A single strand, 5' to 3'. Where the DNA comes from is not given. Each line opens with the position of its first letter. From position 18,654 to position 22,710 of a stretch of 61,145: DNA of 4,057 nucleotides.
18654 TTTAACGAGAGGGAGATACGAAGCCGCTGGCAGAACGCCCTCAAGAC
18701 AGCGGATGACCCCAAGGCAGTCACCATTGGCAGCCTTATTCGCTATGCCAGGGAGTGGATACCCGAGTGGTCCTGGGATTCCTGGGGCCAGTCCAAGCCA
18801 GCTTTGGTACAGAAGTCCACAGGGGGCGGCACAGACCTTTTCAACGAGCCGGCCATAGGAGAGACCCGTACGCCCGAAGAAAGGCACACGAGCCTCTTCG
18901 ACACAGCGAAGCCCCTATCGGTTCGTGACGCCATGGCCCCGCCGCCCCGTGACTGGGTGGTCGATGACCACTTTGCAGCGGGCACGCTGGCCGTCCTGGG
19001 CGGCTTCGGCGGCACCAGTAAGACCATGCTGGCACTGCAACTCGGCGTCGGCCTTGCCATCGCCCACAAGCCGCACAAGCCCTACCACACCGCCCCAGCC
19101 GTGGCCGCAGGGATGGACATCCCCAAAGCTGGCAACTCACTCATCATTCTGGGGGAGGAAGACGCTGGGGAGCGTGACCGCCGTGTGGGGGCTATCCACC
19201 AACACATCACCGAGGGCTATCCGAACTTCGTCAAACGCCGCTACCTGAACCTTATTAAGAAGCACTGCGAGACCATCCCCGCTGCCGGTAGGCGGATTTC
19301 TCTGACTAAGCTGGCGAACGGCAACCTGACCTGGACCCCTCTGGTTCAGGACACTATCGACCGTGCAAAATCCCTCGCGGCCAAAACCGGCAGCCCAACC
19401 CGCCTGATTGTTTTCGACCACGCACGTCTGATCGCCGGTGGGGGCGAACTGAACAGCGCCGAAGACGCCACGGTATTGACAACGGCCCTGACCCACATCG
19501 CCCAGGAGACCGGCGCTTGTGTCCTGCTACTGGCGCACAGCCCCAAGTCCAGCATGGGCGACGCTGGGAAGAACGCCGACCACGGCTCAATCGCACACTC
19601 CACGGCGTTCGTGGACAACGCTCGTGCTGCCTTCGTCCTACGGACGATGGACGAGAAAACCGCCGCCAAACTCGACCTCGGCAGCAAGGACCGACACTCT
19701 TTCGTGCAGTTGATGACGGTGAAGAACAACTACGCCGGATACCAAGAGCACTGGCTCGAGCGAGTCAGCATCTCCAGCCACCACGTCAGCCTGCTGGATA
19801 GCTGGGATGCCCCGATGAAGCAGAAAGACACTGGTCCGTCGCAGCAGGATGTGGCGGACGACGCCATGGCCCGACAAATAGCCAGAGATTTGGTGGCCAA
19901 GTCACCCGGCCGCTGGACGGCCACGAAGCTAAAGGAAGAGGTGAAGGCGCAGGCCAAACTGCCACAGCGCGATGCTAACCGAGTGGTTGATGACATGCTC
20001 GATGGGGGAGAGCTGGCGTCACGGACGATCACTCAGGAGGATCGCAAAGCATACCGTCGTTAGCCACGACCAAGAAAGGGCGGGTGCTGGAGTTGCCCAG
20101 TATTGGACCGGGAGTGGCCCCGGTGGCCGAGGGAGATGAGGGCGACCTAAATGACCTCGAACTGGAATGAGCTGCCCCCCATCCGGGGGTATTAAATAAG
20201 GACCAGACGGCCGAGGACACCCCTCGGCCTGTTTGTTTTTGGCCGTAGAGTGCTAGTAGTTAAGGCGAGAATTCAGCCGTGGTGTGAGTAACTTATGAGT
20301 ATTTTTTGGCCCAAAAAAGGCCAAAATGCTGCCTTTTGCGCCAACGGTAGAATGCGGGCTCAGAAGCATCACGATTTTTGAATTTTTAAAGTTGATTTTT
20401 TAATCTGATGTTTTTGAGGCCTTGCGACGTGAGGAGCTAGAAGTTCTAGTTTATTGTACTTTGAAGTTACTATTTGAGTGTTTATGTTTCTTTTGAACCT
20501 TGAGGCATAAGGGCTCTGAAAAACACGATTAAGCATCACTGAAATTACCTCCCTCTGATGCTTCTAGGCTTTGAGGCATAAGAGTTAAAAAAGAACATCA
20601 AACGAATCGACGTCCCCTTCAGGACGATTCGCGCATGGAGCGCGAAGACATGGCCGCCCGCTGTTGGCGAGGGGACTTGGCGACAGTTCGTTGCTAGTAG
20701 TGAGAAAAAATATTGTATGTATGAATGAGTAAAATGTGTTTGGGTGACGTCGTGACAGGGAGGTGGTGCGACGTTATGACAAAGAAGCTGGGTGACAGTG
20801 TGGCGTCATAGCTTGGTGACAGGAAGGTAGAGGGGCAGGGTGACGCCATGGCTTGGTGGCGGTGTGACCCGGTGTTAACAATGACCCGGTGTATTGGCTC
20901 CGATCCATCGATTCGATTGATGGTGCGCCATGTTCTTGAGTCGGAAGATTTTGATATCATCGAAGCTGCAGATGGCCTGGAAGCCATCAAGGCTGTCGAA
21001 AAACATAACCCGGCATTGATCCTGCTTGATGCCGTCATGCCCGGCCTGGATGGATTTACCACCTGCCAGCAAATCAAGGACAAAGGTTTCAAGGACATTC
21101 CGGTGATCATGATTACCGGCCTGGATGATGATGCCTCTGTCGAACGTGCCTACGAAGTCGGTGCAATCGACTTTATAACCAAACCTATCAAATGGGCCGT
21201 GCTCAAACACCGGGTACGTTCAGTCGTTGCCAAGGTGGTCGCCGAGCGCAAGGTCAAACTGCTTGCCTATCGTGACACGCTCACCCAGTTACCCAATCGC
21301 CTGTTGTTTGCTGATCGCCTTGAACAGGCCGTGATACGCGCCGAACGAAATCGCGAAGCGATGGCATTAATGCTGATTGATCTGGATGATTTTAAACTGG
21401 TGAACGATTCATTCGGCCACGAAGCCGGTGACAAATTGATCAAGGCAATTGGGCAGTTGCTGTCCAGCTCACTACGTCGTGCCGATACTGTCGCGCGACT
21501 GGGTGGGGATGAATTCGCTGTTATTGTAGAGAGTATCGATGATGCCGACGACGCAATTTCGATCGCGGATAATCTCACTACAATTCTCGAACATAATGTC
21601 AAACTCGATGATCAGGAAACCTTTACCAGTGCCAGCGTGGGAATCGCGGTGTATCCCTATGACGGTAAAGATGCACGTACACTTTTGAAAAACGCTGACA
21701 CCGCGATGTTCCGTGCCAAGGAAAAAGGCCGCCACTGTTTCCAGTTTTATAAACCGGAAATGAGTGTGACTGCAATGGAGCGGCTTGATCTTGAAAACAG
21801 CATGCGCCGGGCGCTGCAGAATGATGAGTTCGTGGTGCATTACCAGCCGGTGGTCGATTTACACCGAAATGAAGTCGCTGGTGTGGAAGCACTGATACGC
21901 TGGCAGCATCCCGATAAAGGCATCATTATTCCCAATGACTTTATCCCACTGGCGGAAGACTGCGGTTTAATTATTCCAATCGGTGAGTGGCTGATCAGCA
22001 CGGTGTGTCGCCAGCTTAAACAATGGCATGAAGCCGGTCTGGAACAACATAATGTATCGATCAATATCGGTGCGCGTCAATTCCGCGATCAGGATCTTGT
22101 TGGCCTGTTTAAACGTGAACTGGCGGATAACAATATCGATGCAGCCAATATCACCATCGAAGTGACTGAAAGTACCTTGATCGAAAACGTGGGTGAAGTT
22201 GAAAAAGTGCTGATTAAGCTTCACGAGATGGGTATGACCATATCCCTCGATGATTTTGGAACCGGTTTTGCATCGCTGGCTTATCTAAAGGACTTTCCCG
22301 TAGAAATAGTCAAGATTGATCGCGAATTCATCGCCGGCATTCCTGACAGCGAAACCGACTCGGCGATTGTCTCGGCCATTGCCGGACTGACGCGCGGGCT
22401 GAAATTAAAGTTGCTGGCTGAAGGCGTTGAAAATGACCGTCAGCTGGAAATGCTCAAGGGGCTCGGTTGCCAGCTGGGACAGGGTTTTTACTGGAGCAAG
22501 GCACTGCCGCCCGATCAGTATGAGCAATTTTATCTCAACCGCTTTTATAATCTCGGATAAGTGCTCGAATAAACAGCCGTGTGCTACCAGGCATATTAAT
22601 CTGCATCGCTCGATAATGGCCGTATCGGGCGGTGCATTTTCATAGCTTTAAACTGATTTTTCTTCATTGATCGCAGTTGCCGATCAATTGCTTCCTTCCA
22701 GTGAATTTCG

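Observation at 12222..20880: Integrase-less, high-GC replicative island with a satellite/PICI-like replication module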

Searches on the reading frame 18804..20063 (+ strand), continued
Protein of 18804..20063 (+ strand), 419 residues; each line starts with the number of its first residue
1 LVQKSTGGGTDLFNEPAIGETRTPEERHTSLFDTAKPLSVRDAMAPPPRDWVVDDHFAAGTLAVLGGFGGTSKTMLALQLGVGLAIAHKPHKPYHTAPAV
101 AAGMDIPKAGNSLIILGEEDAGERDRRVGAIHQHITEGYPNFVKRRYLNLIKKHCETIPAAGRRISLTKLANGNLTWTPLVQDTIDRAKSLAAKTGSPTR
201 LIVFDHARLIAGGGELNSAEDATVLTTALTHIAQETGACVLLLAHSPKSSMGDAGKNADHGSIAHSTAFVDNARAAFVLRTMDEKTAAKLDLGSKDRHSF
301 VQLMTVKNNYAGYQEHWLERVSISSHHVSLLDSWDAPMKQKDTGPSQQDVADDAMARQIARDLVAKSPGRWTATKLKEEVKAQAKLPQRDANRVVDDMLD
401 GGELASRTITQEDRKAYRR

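Call 70: list_cluster_members(proteins=[L002:10114-10470:-, L002:10451-10750:-, L002:10754-13138:-, L002:13292-14308:-, L002:14434-14793:-])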
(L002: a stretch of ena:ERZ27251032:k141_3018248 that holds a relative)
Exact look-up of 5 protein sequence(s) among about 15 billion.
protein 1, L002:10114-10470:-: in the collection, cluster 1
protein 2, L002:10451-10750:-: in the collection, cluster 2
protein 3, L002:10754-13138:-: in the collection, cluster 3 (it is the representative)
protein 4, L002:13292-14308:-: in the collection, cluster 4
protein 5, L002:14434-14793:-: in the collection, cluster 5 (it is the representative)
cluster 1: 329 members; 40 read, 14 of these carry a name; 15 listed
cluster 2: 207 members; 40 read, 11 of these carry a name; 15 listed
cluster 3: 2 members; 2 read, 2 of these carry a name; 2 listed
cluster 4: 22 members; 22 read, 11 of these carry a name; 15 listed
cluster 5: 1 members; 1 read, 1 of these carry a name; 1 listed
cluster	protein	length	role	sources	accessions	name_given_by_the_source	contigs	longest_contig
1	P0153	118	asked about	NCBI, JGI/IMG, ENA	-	DNA-binding transcriptional MerR regulator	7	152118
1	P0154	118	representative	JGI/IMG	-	DNA-binding transcriptional MerR regulator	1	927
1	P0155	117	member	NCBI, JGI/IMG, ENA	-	DNA-binding transcriptional MerR regulator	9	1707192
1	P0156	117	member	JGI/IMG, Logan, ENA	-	DNA-binding transcriptional MerR regulator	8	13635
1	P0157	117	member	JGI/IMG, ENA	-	DNA-binding transcriptional MerR regulator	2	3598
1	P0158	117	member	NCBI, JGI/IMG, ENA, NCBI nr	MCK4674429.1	MAG: MerR family transcriptional regulator [Gammaproteobacteria bacterium] | MerR family transcriptional regulator [Gammaproteobacteria bacterium]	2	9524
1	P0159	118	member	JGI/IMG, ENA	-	DNA-binding transcriptional MerR regulator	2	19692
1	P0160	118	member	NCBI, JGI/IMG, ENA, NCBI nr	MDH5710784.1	MAG: MerR family transcriptional regulator [Gammaproteobacteria bacterium] | MerR family transcriptional regulator [Gammaproteobacteria bacterium]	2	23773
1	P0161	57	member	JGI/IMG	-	hypothetical protein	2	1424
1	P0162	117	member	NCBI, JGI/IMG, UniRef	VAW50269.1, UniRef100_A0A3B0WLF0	Transcriptional regulator PA2737, MerR family [hydrothermal vent metagenome] | DNA-binding transcriptional MerR regulator | Transcriptional regulator PA2737, MerR family n=1 Tax=hydrothermal vent metagenome ...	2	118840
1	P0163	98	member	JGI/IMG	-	DNA-binding transcriptional MerR regulator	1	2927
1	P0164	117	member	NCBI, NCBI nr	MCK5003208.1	MAG: MerR family transcriptional regulator [Gammaproteobacteria bacterium] | MerR family transcriptional regulator [Gammaproteobacteria bacterium]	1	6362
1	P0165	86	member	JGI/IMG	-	DNA-binding transcriptional MerR regulator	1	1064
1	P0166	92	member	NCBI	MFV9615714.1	MAG: MerR family transcriptional regulator, partial [Gammaproteobacteria bacterium]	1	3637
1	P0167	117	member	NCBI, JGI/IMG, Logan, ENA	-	-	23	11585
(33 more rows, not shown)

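Call 74: find_homologous_proteins(query=P0017, max_evalue=1e-10)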
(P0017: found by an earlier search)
Query P0017 (318 aa): 3 proteins with E <= 1e-10 among 3386 candidates.
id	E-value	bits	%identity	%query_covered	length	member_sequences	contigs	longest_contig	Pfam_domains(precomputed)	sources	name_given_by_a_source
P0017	4.1e-213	725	100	100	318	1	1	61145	PF01522.27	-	-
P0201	4.4e-60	222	39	91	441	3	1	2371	PF01522.27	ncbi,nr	ncbi:MAG TPA: hypothetical protein ENK78_08715 [Thiothrix sp.]|nr:hypothetical protein [Thiothrix sp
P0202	4.3e-42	163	68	33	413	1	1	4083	-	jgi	-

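Call 79: search_protein_representatives(protein=window:18804-20063:+)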
Query: 419 residues. Proteins with E-value up to 0.001 (for the whole library): 2097; up to 1e-10: 342; up to 1e-30: 79. The best 150 are listed.
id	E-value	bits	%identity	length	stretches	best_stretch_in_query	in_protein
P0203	1.0e-248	841.4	100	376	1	44-419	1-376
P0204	7.0e-64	232.8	43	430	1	38-417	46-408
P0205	2.0e-56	208.3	43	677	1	32-417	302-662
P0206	7.1e-54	199.8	42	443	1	37-417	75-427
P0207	3.4e-53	197.6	40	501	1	20-418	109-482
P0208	2.6e-50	188.1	38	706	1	32-418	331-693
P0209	1.3e-49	185.8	42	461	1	43-417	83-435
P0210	6.8e-49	183.4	39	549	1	42-417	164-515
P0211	8.6e-49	183.1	42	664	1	43-416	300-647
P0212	1.3e-45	172.6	39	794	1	43-417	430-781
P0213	7.0e-44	166.9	38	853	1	38-373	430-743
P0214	2.2e-43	165.3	36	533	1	38-415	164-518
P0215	1.9e-42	162.2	40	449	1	44-408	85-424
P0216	2.1e-42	162.1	37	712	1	43-418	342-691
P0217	6.1e-42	160.5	36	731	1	41-417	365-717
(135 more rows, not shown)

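Call 80: find_encoding_contigs(protein=P0205, flank=10000, max_places=3)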
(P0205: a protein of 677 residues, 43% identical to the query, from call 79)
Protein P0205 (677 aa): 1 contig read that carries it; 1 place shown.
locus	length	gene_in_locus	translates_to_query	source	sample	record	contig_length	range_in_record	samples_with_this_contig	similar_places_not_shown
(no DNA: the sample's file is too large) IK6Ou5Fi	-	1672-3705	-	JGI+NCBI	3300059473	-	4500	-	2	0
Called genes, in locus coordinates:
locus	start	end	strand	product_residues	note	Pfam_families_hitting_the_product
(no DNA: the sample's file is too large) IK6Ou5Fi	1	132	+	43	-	?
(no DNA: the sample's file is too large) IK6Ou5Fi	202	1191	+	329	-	PF24624:Int_N (weak), PF00589:Phage_integrase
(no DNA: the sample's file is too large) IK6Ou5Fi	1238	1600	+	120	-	-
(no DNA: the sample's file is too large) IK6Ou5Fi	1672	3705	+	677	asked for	PF08708:PriCT_1, PF13481:AAA_25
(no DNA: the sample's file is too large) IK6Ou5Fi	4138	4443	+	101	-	-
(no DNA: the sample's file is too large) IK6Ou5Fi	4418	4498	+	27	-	?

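Call 81: find_encoding_contigs(protein=P0203, flank=10000, max_places=3)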
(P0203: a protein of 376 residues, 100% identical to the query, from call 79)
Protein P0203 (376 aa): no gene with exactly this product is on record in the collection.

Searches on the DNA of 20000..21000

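Call 83: search_rna_families(source=window, start=20000, end=21000, threshold=evalue, max_evalue=1)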
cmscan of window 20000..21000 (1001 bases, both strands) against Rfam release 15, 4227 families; matches with E-value up to 1: 0.
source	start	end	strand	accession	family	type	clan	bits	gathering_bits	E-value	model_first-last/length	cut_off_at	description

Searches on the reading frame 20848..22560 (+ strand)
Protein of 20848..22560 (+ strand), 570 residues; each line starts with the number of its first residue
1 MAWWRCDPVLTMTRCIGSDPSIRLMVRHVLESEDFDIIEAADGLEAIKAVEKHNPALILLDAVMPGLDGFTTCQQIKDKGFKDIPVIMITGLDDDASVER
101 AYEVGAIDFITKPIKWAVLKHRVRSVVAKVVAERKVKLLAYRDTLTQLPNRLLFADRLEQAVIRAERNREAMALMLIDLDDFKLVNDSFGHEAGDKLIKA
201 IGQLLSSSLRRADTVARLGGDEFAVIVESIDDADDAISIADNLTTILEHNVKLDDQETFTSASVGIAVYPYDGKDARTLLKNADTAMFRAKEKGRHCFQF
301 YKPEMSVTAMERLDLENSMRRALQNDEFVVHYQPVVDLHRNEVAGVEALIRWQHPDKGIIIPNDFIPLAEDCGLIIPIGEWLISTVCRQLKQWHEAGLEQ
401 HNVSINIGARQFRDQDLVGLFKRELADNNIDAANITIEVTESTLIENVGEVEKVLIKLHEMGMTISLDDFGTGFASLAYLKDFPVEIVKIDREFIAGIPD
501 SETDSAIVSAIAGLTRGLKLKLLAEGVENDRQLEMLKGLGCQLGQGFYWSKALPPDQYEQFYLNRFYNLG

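Call 10: search_protein_families(library=pfam, max_evalue=0.01, proteins=[window:20848-22560:+])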
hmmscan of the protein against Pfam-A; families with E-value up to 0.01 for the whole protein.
window:20848-22560:+ (570 aa): 3 families
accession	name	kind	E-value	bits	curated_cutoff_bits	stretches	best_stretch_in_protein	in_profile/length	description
PF00563.25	EAL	-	4e-79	265.8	31.3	1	317-551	2-235/236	EAL domain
PF00990.26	GGDEF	-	1.4e-49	168.4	23.8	1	140-296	1-160/161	Diguanylate cyclase, GGDEF domain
PF00072.30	Response_reg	-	4.9e-25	88.3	30.2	1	19-123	7-110/111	Response regulator receiver domain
